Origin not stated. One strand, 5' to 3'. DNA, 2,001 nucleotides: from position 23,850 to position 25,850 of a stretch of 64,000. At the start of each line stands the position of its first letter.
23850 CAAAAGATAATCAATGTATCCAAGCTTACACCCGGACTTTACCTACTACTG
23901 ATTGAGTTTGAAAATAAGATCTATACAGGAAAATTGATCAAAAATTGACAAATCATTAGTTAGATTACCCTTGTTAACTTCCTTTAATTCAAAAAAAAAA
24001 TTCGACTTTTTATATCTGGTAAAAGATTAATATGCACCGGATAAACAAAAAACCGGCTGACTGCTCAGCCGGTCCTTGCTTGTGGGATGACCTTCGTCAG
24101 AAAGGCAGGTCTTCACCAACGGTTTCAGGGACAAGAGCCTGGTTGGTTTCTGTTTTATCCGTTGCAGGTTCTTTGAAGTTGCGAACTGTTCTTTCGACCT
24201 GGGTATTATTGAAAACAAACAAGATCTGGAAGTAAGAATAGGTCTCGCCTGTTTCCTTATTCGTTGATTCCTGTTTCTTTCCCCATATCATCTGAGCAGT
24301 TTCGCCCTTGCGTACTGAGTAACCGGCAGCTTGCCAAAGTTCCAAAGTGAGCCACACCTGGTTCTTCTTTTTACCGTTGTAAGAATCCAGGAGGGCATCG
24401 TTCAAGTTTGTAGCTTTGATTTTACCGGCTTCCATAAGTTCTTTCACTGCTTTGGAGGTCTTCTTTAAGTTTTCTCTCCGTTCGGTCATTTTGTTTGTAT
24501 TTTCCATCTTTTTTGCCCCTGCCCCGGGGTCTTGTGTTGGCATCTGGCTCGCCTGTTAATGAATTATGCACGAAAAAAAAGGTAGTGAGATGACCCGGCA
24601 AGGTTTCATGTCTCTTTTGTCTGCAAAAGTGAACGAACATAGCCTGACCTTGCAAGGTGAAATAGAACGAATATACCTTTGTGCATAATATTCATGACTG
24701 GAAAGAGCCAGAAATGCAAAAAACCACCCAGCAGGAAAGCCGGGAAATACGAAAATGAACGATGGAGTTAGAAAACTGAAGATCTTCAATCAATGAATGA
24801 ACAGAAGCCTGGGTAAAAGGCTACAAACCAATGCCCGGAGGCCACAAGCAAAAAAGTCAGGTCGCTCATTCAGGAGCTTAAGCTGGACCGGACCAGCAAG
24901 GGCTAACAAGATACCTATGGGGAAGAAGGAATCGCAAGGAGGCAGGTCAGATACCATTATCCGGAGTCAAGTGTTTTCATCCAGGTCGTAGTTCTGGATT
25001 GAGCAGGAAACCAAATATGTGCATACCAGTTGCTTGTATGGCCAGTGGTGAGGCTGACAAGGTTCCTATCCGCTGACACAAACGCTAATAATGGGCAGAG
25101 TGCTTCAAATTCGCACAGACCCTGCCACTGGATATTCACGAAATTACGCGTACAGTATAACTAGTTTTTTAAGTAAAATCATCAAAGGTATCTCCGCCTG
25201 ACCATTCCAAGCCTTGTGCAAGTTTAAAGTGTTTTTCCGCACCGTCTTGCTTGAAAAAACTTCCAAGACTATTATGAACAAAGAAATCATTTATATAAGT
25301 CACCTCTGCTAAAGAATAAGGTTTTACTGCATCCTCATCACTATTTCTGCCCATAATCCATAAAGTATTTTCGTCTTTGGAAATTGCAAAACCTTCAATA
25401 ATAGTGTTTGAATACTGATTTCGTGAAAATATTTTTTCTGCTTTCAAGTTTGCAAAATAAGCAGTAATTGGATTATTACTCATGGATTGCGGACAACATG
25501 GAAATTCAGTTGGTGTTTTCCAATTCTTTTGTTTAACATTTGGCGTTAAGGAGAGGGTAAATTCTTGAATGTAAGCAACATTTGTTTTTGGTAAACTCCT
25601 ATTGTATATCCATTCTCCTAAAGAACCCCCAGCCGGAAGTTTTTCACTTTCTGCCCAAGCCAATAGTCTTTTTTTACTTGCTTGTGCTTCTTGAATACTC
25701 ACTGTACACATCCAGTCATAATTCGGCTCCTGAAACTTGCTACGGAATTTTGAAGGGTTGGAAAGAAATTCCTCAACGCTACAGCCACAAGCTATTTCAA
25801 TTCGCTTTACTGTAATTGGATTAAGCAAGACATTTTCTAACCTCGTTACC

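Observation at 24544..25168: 625-bp ORF-poor, GC-elevated, stem-rich region between the HNH gene and the ArdC-N-like gene, including a 127-nt extended hairpin just upstream of the latter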

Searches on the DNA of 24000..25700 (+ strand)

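Call 5: search_rna_families(source=window, start=24000, end=25700, threshold=evalue, max_evalue=10, show_alignments=3)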
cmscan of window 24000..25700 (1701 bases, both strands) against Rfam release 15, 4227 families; matches with E-value up to 10: 4.
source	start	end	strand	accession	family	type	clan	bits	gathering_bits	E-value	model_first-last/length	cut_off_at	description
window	24019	24076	+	RF02844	RefA9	Gene; antisense;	-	21.3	49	2.4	1-64/64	no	Enterococcus sRNA A9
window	24019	24173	-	RF03026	RT-5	Gene; sRNA;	-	18.7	45.7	1.6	1-104/104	no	RT-5 RNA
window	24622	24684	+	RF00274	SNORD57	Gene; snRNA; snoRNA; CD-box;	CL00058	18.1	47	1.8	1-72/72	no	Small nucleolar RNA SNORD57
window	25577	25644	+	RF02701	PsrR1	Gene; sRNA;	-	15.9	42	8.2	1-79/79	no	Photosynthesis regulatory RNA1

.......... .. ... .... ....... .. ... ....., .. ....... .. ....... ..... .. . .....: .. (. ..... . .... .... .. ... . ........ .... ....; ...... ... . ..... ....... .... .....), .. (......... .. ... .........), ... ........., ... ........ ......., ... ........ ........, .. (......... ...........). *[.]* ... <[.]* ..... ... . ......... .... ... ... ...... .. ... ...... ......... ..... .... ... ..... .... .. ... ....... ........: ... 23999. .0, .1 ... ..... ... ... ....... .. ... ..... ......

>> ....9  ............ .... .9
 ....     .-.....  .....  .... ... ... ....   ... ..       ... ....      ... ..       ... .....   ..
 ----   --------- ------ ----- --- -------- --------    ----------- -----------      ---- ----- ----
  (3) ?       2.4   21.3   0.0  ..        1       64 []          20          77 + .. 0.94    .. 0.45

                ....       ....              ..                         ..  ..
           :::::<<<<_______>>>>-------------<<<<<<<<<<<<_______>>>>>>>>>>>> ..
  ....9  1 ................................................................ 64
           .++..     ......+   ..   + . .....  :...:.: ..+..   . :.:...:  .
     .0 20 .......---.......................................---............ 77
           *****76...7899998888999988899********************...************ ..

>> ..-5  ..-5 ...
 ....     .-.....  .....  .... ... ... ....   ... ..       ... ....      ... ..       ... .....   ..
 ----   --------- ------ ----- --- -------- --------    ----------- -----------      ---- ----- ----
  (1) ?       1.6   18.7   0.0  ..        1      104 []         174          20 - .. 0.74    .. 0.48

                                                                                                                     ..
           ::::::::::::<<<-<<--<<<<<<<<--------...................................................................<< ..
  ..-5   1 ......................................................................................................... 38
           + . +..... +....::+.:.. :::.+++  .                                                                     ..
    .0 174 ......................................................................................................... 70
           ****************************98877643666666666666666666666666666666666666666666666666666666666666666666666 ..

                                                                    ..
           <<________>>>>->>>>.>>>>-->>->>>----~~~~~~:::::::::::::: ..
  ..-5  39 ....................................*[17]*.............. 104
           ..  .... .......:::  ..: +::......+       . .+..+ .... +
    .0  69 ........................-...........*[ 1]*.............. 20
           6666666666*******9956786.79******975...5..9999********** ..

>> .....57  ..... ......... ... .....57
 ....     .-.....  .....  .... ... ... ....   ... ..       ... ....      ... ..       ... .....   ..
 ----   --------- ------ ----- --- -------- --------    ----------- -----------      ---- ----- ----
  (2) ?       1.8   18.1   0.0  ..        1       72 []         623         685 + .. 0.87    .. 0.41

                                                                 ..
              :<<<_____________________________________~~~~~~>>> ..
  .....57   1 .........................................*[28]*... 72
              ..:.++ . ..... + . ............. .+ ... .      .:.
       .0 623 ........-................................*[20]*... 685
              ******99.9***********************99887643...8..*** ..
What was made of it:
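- On Any Rfam RNA family: Nothing relevant appeared at E<=10 in 24000-25700 (call 5).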

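Call 17: search_dna_similar(query=window:24000-25300:+, collection=plasmids, mode=distant)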
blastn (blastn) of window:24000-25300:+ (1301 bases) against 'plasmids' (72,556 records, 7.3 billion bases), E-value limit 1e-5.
No match.

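Call 57: search_rna_families(sources=[L049, L053, L042, L039, L014], threshold=evalue, max_evalue=1)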
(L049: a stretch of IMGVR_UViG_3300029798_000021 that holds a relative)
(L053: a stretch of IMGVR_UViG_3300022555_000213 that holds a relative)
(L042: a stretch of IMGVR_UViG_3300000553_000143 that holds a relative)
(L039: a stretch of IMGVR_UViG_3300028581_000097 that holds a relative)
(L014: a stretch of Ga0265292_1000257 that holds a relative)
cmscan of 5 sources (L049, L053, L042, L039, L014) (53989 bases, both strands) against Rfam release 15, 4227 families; matches with E-value up to 1: 3.
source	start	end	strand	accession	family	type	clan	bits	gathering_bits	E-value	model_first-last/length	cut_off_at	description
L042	3504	3537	-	RF02914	DUF805b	Cis-reg;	CL00115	38.6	35.6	1.8e-07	1-35/35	no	DUF805b RNA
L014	4363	4479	+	RF00905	mir-789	Gene; miRNA;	-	32.6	100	0.02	1-97/97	no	mir-789 microRNA precursor family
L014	2275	2430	-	RF00171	Tombus_5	Cis-reg;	-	28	43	0.18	1-166/166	no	Tombusvirus 5' UTR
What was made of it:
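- On Any Rfam RNA family: Nothing fell on the modules in five related loci at E<=1 (call 57).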
